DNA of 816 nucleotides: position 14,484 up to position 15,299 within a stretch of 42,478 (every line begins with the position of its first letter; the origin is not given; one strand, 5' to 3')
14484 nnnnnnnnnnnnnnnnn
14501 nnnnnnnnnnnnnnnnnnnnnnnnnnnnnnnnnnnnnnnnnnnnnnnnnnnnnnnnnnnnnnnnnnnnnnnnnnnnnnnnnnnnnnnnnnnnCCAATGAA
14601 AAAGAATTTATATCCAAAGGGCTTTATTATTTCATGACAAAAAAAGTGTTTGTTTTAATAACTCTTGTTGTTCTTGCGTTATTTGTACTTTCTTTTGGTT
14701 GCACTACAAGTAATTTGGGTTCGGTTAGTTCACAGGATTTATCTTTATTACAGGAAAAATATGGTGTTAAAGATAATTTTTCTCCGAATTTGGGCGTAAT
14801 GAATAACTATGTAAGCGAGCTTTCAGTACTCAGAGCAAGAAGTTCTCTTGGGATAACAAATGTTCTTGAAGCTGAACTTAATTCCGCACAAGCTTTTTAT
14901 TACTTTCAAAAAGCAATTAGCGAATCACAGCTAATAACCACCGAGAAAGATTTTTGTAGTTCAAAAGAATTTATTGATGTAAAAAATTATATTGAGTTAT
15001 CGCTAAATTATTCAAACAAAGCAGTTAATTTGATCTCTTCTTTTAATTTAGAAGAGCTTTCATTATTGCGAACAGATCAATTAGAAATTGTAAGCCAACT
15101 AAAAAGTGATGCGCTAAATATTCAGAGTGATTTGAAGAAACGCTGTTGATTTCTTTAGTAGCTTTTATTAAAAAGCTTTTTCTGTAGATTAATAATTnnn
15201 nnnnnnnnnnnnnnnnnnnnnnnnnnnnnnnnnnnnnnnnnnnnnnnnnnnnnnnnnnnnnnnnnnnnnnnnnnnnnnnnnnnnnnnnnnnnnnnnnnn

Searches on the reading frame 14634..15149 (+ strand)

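Call 18: search_protein_families(library=pfam, proteins=[window:14634-15149:+], max_evalue=0.01)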
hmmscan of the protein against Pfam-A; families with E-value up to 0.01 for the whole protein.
window:14634-15149:+ (171 aa): 0 families

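Call 60: search_protein_families(library=ncbifam, proteins=[window:14634-15149:+], max_evalue=10)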
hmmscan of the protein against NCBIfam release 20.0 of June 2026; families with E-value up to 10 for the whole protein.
window:14634-15149:+ (171 aa): 1 family
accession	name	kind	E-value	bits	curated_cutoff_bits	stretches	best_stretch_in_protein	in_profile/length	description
NF007749.0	PRK10429.1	equivalog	0.11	11.3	456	1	6-131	179-298/473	melibiose:sodium transporter MelB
